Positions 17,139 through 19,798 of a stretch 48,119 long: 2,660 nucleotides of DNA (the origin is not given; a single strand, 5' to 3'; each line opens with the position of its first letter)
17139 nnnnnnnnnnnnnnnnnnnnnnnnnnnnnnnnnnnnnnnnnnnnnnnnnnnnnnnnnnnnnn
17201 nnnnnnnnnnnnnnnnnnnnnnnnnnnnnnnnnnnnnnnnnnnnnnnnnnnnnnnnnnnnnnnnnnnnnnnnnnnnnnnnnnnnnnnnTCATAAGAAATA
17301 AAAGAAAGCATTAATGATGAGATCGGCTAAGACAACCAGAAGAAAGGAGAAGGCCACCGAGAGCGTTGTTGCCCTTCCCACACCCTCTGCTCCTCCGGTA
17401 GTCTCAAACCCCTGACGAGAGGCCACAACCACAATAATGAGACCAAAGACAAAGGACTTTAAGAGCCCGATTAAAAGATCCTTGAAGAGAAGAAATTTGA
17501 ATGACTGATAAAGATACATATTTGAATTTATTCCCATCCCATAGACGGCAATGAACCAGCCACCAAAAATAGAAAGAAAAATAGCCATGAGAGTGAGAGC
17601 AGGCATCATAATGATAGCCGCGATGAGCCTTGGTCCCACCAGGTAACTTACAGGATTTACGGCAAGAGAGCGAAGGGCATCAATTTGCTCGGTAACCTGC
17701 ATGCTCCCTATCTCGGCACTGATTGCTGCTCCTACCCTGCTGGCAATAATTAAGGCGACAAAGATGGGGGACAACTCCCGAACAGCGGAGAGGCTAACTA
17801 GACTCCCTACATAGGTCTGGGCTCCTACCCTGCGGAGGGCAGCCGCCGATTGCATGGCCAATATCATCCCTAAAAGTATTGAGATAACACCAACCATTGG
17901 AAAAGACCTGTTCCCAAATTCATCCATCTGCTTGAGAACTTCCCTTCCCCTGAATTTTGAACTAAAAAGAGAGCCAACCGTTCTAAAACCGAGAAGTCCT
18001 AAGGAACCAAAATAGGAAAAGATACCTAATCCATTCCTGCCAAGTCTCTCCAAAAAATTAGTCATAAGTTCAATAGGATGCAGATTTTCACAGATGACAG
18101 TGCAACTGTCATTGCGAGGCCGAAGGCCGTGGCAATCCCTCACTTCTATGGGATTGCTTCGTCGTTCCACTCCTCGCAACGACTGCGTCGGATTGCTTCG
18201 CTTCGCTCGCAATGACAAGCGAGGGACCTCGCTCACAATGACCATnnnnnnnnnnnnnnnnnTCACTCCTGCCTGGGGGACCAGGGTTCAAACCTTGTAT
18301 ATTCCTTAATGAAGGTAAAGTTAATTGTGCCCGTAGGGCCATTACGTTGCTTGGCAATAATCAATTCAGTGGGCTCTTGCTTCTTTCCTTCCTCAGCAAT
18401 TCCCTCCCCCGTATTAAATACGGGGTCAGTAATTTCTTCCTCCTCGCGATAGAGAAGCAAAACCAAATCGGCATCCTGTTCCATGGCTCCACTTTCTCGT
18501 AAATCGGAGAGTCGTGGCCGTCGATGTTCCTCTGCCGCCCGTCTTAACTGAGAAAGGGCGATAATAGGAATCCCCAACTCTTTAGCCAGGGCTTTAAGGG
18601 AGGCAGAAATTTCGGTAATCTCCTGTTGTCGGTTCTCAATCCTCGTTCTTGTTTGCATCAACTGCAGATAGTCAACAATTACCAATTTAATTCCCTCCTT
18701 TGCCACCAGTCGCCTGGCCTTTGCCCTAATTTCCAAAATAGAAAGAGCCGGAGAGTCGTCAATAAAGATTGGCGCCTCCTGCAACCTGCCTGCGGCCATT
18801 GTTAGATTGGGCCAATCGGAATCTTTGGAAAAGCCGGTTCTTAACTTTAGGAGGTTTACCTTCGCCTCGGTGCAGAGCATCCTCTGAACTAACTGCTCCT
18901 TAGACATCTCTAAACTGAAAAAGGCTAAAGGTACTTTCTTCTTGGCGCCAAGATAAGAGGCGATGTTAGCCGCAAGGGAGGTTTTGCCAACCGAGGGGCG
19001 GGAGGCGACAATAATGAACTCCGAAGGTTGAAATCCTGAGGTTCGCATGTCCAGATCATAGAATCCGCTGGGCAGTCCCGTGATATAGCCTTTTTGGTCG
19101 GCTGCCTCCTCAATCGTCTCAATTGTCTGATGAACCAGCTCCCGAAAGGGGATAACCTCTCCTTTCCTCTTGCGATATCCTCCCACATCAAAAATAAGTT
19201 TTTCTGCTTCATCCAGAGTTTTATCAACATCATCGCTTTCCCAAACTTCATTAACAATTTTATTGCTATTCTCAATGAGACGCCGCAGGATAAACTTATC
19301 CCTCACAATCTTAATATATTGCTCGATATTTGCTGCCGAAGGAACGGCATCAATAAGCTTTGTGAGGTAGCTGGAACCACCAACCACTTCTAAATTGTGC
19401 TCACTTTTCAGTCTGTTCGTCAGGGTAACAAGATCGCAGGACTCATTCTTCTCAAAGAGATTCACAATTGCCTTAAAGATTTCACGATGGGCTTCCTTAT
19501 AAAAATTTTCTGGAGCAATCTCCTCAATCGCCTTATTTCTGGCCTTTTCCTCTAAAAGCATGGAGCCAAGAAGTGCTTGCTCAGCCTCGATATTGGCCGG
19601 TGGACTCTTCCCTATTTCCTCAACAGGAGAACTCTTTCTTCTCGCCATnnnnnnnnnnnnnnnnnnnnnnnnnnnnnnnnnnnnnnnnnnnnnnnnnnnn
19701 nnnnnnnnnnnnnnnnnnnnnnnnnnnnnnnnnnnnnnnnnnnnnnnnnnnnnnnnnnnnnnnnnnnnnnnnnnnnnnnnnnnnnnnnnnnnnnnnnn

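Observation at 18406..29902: One 17-20 bp palindrome sits in frame inside dnaB, ugd and an SDR epimerase and is always translated as PVFNTG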

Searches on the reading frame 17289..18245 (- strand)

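Call 42: search_protein_families(library=pfam, proteins=[window:17289-18245:-], max_evalue=0.01)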
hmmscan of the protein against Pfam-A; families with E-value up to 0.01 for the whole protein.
window:17289-18245:- (318 aa): 1 family
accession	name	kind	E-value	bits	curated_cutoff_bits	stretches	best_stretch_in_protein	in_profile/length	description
PF02405.21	MlaE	-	1.7e-73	247.1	22.5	1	104-313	2-211/212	Permease MlaE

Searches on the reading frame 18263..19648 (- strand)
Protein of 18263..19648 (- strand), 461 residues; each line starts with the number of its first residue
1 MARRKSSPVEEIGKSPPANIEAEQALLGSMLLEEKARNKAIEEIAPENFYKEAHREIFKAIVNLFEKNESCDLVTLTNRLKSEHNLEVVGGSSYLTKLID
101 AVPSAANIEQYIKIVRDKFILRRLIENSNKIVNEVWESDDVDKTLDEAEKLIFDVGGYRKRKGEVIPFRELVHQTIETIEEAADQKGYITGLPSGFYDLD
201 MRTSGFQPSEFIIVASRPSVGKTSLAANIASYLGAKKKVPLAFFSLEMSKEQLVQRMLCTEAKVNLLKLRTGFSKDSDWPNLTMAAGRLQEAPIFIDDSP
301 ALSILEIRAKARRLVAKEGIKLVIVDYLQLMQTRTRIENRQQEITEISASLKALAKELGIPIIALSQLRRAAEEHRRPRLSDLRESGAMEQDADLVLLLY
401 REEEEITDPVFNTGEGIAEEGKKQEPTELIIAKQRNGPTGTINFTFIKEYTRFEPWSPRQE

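Call 7: search_protein_families(library=pfam, proteins=[window:18263-19648:-])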
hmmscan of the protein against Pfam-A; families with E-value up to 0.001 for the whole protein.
window:18263-19648:- (461 aa): 3 families
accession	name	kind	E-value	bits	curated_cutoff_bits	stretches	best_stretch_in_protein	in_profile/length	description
PF03796.21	DnaB_C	-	1.3e-99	333.1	27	1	191-454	1-254/255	DnaB-like helicase C terminal domain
PF00772.26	DnaB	-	4.9e-35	120.1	23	1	16-117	2-103/103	DnaB-like helicase N terminal domain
PF13481.12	AAA_25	-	8.3e-11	42.3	27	1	209-371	33-193/195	AAA domain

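Call 18: find_homologous_proteins(query=window:18263-19648:-, max_evalue=1e-80)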
Query window:18263-19648:- (461 aa): 7841 proteins with E <= 1e-80 among 8000 candidates; the best 120 are listed.
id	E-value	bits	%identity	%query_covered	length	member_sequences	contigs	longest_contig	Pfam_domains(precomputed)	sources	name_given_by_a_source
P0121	1.1e-267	906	91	100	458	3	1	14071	PF03796.22,PF00772.27,PF13481.13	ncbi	-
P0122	1.4e-237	807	82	100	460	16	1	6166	PF03796.22,PF00772.27,PF13481.13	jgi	-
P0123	2.9e-227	773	79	98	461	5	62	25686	PF03796.22,PF00772.27,PF13481.13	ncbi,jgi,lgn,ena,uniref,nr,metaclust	ncbi:MAG: replicative DNA helicase [bacterium (Candidatus Ratteibacteria) CG_4_10_14_3_um_filter_41_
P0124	2.2e-226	770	81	97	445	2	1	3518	PF03796.22,PF00772.27,PF13481.13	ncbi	-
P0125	2.2e-174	599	64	100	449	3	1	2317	PF03796.22,PF00772.27,PF13481.13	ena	-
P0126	4.3e-168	578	63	100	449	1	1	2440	PF03796.22,PF00772.27,PF13481.13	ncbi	-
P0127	3.7e-155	535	58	98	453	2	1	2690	PF03796.22,PF00772.27,PF13481.13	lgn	-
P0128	7.3e-154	531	56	98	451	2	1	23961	PF03796.22,PF00772.27,PF13481.13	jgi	-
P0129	4.0e-153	529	56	97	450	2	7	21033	PF03796.22,PF00772.27,PF13481.13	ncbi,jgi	jgi:replicative DNA helicase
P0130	4.9e-153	528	56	100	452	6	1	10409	PF03796.22,PF00772.27,PF13481.13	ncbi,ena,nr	ncbi:replicative DNA helicase [bacterium]|nr:replicative DNA helicase [bacterium]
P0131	1.2e-151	524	57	100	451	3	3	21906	PF03796.22,PF00772.27,PF13481.13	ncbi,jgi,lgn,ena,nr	ncbi:MAG TPA: replicative DNA helicase [bacterium]|nr:replicative DNA helicase [bacterium]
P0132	2.0e-151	523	53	97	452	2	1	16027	PF03796.22,PF00772.27,PF13481.13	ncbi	-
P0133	2.5e-151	523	55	98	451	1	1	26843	PF03796.22,PF00772.27,PF13481.13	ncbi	-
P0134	4.1e-151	522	55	98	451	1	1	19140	PF03796.22,PF00772.27,PF13481.13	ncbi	-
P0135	4.7e-151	522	56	99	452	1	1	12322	PF06745.20,PF03796.22,PF00772.27,PF13481.13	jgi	-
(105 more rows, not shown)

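Call 20: find_encoding_contigs(protein=P0121, flank=10000, max_places=3)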
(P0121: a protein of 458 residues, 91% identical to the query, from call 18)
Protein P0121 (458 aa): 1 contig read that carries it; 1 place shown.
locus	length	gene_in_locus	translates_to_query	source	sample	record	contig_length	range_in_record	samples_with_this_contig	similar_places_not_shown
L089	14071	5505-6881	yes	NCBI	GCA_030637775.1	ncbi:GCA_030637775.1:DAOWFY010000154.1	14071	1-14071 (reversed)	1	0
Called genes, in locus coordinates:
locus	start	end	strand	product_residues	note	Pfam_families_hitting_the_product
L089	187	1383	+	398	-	PF07690:MFS_1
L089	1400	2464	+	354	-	PF01702:TGT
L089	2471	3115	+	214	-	PF02223:Thymidylate_kin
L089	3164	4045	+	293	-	PF13177:DNA_pol3_delta2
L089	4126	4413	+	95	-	PF01250:Ribosomal_S6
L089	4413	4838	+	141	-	PF00436:SSB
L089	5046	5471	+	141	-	PF01281:Ribosomal_L9_N, PF03948:Ribosomal_L9_C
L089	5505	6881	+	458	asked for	PF00772:DnaB, PF03796:DnaB_C, PF13481:AAA_25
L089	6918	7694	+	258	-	PF02405:MlaE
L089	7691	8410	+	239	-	PF00005:ABC_tran, PF13304:AAA_21 (faint)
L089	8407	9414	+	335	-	PF02470:MlaD, PF28544:Helical_needle (weak)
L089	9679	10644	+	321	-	PF27675:YCF81_N, PF01938:TRAM (weak)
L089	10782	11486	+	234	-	PF01128:IspD, PF12804:NTP_transf_3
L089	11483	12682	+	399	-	PF01960:ArgJ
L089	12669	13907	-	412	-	PF00919:UPF0004, PF04055:Radical_SAM, PF01938:TRAM (weak)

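Call 35: find_encoding_contigs(protein=window:18263-19648:-, flank=10000, max_places=5)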
Protein window:18263-19648:- (461 aa): 1 contig read that carries it; 1 place shown.
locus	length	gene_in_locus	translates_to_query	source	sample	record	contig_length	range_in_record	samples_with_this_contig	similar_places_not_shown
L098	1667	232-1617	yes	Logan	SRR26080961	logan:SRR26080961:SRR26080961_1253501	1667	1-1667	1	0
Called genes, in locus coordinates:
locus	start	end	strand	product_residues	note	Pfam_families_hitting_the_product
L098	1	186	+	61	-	?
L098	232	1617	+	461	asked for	PF00772:DnaB, PF03796:DnaB_C, PF13481:AAA_25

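Call 72: predict_structure(alignment_id=A2)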
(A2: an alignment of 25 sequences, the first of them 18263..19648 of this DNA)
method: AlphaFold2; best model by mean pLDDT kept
length: 461 residues; sequences in the alignment: 25
mean_pLDDT: 70.1   pTM: 0.57
mean pLDDT of the five models: 70.1, 69.1, 68.9, 60.3, 59.7
residues with pLDDT >= 90: 2; 70-90: 265; 50-70: 137; < 50: 57
segments of 3 or more residues with pLDDT < 50: 1-17, 158-165, 330-336, 370-372, 403-422
pLDDT, mean of each block of 10 residues (from residue 1): 33 45 87 84 83 88 86 86 85 85 76 82 76 73 68 57 48 64 57 74 65 66 83 83 79 85 83 85 87 79 67 72 69 46 59 63 69 55 57 72 44 36 65 73 80 71 31
secondary structure, 60 per line:
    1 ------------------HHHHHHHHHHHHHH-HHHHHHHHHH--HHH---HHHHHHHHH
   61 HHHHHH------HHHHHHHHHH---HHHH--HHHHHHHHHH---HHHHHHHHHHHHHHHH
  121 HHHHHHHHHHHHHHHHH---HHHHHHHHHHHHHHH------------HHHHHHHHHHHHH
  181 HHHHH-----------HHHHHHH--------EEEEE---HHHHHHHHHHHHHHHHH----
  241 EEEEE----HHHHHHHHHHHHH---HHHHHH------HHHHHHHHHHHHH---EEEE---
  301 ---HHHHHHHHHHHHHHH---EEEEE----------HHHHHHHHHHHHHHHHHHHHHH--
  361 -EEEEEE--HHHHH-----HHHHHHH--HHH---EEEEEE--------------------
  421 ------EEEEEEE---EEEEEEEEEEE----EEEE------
elements in order: H19-32 H34-43 H52-66 H73-82 H86-89 H92-101 H105-137 H141-155 H168-185 H197-203 E212-216 H220-236 E241-245 H250-262 H266-271 H278-290 E294-297 H304-318 E322-326 H337-358 E362-367 H370-374 H380-386 E395-400 E427-433 E437-447 E452-455
